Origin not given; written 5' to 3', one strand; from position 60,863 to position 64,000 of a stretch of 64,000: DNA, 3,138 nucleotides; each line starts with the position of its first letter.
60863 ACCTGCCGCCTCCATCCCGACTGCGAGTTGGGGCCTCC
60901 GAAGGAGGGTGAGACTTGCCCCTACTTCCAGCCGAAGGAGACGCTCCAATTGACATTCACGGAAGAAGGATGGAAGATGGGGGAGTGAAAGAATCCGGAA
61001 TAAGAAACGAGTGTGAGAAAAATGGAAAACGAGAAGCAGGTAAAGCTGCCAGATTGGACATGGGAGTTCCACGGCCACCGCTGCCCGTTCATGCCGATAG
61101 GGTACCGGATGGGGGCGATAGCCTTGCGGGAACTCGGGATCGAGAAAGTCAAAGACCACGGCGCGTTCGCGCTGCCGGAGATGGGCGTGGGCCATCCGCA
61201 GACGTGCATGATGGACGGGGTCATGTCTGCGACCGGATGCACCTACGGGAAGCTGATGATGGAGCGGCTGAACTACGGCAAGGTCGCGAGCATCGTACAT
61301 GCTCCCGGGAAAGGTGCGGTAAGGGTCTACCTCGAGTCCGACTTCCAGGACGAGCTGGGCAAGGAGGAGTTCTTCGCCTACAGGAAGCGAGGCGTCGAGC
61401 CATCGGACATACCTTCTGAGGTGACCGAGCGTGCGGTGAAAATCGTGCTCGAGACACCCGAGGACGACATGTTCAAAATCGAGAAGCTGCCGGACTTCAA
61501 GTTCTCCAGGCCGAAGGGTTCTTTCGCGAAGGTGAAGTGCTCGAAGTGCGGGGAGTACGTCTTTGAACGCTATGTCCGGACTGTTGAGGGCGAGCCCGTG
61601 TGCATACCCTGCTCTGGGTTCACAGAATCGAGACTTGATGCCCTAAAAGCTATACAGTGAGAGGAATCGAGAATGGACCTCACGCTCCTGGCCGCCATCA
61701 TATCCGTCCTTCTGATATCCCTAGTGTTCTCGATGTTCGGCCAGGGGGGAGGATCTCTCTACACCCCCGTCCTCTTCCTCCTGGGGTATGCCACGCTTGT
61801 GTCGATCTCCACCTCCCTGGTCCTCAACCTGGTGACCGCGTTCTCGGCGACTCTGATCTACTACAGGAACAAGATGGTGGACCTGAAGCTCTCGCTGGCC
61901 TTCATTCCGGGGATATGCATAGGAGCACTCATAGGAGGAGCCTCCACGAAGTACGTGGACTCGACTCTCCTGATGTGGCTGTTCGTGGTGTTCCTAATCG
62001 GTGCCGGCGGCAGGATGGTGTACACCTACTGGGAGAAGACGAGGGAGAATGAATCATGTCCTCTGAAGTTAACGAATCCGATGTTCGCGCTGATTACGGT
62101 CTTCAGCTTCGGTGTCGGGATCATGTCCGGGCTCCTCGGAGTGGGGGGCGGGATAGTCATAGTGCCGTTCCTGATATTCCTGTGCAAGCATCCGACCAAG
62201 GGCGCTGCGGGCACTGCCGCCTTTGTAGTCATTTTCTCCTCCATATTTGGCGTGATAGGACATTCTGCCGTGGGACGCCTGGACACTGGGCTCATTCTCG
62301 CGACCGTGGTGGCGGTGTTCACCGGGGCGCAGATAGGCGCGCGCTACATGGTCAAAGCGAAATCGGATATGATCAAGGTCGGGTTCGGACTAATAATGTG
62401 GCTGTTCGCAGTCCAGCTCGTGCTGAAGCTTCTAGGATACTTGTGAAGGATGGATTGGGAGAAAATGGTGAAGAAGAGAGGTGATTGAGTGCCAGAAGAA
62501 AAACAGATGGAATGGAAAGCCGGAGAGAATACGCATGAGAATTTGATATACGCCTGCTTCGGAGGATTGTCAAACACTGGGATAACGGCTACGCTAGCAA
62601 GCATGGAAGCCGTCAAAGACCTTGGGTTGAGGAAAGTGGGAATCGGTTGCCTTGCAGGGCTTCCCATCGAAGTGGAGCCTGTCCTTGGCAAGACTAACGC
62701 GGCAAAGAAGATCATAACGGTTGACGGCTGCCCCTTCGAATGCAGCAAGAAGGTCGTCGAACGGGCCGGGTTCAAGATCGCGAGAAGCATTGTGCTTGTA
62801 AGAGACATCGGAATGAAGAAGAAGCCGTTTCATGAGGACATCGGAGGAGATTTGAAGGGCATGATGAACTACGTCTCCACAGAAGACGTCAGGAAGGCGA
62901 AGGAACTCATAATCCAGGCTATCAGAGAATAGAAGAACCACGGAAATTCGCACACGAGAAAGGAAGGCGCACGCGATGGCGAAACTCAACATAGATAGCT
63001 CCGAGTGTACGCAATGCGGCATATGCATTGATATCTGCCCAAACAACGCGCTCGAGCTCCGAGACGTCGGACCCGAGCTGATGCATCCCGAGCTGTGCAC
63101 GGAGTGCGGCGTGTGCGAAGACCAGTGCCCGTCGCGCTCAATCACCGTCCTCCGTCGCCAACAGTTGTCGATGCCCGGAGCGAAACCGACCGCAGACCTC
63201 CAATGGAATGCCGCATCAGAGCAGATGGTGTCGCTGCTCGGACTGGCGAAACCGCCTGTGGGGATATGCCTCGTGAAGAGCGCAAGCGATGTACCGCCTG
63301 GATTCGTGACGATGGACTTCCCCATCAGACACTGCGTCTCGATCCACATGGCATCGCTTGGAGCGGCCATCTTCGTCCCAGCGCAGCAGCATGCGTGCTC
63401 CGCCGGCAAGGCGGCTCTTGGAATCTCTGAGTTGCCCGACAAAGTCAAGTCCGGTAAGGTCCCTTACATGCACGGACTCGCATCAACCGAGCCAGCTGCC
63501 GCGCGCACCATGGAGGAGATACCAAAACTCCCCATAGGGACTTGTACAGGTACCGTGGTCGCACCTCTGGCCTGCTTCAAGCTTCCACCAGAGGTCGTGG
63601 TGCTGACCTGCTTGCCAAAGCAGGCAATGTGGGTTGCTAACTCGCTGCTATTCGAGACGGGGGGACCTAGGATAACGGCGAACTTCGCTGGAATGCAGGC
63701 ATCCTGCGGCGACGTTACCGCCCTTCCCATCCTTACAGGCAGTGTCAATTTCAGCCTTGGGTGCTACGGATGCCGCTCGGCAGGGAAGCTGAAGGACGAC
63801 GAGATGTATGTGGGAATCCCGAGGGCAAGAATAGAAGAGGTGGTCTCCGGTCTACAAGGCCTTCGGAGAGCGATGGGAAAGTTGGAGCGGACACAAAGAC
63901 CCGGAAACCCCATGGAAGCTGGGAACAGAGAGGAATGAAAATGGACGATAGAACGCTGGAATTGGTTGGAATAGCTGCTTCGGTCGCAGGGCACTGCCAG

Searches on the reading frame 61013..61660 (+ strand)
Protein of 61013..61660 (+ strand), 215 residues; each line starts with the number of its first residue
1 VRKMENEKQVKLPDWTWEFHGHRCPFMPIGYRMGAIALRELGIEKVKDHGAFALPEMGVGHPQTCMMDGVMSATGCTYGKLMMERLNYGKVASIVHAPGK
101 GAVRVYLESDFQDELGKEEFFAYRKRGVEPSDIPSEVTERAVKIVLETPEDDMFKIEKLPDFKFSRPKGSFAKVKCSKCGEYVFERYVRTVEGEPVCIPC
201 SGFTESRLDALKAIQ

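Call 18: search_protein_families(library=pfam, proteins=[window:61013-61660:+], max_evalue=0.01)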
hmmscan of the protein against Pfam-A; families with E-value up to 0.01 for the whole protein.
window:61013-61660:+ (215 aa): 2 families
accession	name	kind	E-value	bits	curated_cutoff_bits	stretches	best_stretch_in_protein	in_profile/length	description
PF02663.19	FmdE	-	4.3e-25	88.8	22.9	1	19-155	1-133/133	FmdE, Molybdenum formylmethanofuran dehydrogenase operon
PF01258.23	zf-dskA_traR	-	3.3e-05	24.2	24.9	1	169-200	1-30/36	Prokaryotic dksA/traR C4-type zinc finger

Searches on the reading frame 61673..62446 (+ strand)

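Call 18: search_protein_families(library=pfam, proteins=[window:61673-62446:+], max_evalue=0.01)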
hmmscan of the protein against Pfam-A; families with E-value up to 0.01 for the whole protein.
window:61673-62446:+ (257 aa): 1 family
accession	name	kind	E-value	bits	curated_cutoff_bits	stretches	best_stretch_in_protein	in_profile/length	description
PF01925.25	TauE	-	3.6e-44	151.6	32.6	1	9-249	2-237/237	Sulfite exporter TauE/SafE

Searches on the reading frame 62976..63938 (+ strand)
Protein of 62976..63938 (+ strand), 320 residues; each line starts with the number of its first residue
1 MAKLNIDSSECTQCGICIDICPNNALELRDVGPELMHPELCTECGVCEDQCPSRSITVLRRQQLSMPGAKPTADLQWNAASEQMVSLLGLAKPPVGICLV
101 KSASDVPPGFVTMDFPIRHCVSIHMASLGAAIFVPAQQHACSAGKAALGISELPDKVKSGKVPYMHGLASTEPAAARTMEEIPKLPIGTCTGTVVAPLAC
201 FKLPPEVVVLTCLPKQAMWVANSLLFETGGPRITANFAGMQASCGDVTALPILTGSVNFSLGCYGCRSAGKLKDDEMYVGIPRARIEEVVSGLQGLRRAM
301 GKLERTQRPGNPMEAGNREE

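Call 18: search_protein_families(library=pfam, proteins=[window:62976-63938:+], max_evalue=0.01)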
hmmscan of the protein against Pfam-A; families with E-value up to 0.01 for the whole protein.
window:62976-63938:+ (320 aa): 14 families
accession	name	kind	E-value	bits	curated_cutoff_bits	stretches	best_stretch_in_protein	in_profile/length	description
PF02596.20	DUF169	-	1.1e-56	192.5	27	1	84-291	2-208/209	Uncharacterised ArCR, COG2043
PF00037.32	Fer4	-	1.9e-10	40.5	21.1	2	6-27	3-24/24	4Fe-4S binding domain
PF12838.12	Fer4_7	-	2.4e-08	34.7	27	1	11-53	2-50/52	4Fe-4S dicluster domain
PF13187.11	Fer4_9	-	4.5e-08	33.4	27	1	10-54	1-50/52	4Fe-4S dicluster domain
PF13484.11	Fer4_16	-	2e-07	32.1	30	1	10-29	1-20/66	4Fe-4S double cluster binding domain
PF13237.11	Fer4_10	-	4.5e-07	30.1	25.5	1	4-52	2-53/53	4Fe-4S dicluster domain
PF12800.12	Fer4_4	-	5.7e-07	29.8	24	2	38-52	1-15/17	4Fe-4S binding domain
PF13183.11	Fer4_8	-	3.4e-05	24.7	27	1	40-76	4-35/68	4Fe-4S dicluster domain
PF14697.11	Fer4_21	-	3.5e-05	24.3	35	1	6-56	3-57/59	4Fe-4S dicluster domain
PF12797.12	Fer4_2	-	4.3e-05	23.7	24.5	1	35-53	4-22/22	4Fe-4S binding domain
PF12837.12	Fer4_6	-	0.00012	22.3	25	1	5-26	3-24/24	4Fe-4S binding domain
PF12798.12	Fer4_3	-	0.00029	21.9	27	0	11-25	1-15/15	4Fe-4S binding domain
PF13534.11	Fer4_17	-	0.004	18.1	22.2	0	39-53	44-58/61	4Fe-4S dicluster domain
PF25160.1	LdpA_Fe-S-bd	-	0.0056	16.9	27.6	1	9-58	3-45/49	LdpA Fe-S cluster-binding domain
